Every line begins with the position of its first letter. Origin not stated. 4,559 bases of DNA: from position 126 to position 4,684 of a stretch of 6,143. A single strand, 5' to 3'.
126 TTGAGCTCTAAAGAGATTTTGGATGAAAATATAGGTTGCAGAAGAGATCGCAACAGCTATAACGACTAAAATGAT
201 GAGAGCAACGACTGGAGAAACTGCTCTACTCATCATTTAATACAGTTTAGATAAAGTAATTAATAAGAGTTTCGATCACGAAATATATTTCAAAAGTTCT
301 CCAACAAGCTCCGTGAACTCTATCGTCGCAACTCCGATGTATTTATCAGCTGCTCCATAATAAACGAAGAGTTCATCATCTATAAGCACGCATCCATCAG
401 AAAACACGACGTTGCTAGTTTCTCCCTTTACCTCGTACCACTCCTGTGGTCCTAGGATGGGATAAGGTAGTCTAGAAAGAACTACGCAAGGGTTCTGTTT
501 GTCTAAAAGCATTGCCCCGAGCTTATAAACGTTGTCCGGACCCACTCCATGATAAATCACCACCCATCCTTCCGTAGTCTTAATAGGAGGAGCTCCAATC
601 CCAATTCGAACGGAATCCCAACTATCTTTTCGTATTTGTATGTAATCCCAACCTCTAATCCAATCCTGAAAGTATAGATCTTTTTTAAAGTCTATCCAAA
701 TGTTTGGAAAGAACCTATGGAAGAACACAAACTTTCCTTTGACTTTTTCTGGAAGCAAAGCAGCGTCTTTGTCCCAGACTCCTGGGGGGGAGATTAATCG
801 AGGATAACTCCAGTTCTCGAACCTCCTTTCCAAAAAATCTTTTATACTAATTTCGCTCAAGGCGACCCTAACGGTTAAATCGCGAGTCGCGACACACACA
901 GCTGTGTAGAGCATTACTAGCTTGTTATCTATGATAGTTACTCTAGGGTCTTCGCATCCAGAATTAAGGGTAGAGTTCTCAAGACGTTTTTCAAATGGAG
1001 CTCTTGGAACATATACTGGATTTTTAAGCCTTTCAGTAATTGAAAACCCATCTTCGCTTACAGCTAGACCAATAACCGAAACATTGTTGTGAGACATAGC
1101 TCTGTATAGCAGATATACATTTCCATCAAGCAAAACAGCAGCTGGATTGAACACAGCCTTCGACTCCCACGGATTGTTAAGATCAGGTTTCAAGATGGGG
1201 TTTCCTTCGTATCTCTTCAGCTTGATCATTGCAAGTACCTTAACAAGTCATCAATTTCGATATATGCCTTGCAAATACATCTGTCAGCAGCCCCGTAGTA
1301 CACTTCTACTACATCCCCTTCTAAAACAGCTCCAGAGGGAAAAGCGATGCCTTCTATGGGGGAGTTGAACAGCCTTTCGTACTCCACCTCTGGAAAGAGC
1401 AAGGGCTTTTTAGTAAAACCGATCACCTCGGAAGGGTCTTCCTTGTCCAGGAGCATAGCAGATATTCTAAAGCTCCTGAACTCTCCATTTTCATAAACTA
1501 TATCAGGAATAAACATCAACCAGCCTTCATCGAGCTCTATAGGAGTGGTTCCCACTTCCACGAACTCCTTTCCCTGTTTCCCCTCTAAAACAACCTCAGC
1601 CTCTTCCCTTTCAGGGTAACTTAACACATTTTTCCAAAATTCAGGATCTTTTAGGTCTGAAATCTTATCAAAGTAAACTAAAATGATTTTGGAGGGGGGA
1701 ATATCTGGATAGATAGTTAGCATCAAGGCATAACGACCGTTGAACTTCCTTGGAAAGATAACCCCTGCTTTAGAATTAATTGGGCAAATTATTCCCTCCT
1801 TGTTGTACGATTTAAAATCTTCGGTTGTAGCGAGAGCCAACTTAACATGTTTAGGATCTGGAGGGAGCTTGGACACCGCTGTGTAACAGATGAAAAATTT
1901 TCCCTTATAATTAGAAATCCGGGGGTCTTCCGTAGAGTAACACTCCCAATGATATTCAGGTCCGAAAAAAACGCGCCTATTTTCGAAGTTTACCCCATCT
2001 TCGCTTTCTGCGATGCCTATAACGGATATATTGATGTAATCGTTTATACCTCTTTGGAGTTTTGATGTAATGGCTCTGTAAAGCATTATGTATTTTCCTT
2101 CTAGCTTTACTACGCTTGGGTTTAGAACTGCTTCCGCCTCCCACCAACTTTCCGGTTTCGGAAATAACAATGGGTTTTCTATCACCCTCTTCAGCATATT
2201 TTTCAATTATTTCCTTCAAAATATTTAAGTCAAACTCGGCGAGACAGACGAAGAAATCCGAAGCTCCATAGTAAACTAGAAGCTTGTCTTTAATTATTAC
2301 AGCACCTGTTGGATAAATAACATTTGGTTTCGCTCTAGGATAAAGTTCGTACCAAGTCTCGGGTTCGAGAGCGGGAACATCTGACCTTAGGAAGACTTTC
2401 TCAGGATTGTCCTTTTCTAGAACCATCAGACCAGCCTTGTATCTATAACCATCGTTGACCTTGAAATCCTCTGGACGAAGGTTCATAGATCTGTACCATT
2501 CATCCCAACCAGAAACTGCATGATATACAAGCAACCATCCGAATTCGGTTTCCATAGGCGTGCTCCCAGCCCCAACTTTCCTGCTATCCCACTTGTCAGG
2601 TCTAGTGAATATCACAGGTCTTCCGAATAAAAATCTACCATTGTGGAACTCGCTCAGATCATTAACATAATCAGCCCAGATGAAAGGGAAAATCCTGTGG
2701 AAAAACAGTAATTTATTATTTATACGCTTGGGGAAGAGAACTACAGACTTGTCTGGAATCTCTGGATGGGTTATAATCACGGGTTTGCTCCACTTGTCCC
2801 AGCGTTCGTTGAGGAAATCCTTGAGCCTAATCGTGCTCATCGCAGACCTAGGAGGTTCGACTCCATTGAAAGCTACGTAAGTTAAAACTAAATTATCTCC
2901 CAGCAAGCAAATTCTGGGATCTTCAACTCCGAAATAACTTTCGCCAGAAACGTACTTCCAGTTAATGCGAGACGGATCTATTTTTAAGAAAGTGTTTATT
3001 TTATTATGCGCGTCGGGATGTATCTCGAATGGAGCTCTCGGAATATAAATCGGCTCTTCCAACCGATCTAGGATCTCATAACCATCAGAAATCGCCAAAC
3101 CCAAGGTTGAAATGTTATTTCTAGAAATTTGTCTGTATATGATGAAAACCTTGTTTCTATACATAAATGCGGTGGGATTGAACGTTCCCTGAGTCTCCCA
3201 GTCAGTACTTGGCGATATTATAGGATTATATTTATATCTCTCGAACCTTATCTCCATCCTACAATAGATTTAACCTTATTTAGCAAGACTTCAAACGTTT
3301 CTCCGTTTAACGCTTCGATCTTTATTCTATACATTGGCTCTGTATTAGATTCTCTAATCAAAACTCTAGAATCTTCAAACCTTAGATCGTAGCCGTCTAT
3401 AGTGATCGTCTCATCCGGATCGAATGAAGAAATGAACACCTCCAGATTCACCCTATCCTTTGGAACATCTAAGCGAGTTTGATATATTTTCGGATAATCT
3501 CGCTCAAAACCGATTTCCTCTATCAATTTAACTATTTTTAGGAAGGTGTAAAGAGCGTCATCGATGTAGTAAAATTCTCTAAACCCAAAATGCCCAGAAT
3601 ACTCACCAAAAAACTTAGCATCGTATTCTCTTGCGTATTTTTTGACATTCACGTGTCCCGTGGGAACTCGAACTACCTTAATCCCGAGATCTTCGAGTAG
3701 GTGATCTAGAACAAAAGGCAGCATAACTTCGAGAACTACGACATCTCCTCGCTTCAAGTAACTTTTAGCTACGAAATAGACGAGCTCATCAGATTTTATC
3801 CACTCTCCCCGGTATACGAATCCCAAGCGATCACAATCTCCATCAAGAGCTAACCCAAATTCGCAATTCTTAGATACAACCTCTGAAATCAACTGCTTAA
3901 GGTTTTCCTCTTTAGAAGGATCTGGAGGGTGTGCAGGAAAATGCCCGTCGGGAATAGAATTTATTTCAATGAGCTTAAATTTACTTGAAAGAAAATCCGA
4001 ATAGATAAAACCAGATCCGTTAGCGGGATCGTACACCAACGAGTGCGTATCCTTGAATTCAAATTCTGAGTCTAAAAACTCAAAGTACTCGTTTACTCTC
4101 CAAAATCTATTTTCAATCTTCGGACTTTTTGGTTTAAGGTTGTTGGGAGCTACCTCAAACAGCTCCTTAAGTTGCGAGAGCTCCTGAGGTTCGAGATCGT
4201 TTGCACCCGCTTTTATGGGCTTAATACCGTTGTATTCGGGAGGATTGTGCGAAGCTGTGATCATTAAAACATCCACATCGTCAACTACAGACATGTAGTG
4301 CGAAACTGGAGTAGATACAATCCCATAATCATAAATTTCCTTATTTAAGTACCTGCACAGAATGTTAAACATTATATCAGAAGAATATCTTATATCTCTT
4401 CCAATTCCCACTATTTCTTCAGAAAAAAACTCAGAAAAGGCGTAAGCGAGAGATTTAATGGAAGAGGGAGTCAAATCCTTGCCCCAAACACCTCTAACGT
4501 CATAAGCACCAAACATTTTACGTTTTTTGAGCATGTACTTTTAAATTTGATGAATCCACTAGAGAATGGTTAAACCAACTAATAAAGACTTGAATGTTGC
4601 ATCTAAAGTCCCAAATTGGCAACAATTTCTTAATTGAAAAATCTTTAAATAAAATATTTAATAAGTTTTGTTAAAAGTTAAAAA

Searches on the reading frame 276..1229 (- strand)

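Call 16: search_protein_families(library=pfam, proteins=[window:276-1229:-], max_evalue=0.001)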
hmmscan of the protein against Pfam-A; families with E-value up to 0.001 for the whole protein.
window:276-1229:- (317 aa): 1 family
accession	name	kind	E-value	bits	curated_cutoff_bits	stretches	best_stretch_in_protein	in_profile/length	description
PF04041.19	Glyco_hydro_130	-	2.8e-50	171.5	26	1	5-309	3-315/320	beta-1,4-mannooligosaccharide phosphorylase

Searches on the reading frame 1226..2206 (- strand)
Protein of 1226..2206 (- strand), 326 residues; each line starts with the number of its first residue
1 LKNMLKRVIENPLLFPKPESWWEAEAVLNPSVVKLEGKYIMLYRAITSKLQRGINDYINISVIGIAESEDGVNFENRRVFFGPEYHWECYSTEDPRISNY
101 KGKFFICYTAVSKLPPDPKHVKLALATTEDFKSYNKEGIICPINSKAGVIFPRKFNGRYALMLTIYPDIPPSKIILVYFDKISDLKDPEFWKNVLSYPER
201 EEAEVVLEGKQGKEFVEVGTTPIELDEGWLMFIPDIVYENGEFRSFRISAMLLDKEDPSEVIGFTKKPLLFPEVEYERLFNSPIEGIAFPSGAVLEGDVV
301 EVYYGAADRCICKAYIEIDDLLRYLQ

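Call 16: search_protein_families(library=pfam, proteins=[window:1226-2206:-], max_evalue=0.001)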
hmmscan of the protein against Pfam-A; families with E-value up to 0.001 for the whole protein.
window:1226-2206:- (326 aa): 1 family
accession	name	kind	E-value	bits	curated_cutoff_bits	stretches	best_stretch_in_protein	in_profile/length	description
PF04041.19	Glyco_hydro_130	-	6.6e-37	127.6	26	1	27-325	35-318/320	beta-1,4-mannooligosaccharide phosphorylase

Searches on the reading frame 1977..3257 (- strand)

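Call 16: search_protein_families(library=pfam, proteins=[window:1977-3257:-], max_evalue=0.001)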
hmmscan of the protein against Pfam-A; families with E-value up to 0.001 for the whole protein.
window:1977-3257:- (426 aa): 1 family
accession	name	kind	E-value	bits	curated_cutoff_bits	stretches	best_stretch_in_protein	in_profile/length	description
PF04041.19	Glyco_hydro_130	-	2.4e-36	125.7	26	1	69-348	77-319/320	beta-1,4-mannooligosaccharide phosphorylase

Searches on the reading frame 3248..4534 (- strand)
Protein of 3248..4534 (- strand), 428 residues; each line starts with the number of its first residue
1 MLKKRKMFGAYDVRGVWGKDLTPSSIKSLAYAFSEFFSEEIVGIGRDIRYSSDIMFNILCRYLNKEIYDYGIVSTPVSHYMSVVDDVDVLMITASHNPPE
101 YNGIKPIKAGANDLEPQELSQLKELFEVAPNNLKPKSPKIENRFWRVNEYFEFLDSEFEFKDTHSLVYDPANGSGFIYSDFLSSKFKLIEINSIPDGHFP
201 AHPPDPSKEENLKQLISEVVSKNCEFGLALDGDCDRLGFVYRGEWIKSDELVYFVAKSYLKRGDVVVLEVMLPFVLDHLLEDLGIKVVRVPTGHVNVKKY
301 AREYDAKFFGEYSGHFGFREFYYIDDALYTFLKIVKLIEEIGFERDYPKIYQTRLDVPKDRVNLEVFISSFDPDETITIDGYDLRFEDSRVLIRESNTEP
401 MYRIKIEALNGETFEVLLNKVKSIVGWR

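Call 16: search_protein_families(library=pfam, proteins=[window:3248-4534:-], max_evalue=0.001)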
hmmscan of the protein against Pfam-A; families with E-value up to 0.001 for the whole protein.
window:3248-4534:- (428 aa): 4 families
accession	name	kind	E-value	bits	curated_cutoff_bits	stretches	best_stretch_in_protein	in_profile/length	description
PF02878.22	PGM_PMM_I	-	1.6e-21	76.9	22.5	1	5-127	1-132/138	Phosphoglucomutase/phosphomannomutase, alpha/beta/alpha domain I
PF02879.22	PGM_PMM_II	-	8.4e-18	65.2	29.3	1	149-240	2-99/103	Phosphoglucomutase/phosphomannomutase, alpha/beta/alpha domain II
PF02880.22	PGM_PMM_III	-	2.6e-17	63.4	20.7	1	248-340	2-99/115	Phosphoglucomutase/phosphomannomutase, alpha/beta/alpha domain III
PF00408.26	PGM_PMM_IV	-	7.6e-05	23.1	23.1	1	378-412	22-56/68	Phosphoglucomutase/phosphomannomutase, C-terminal domain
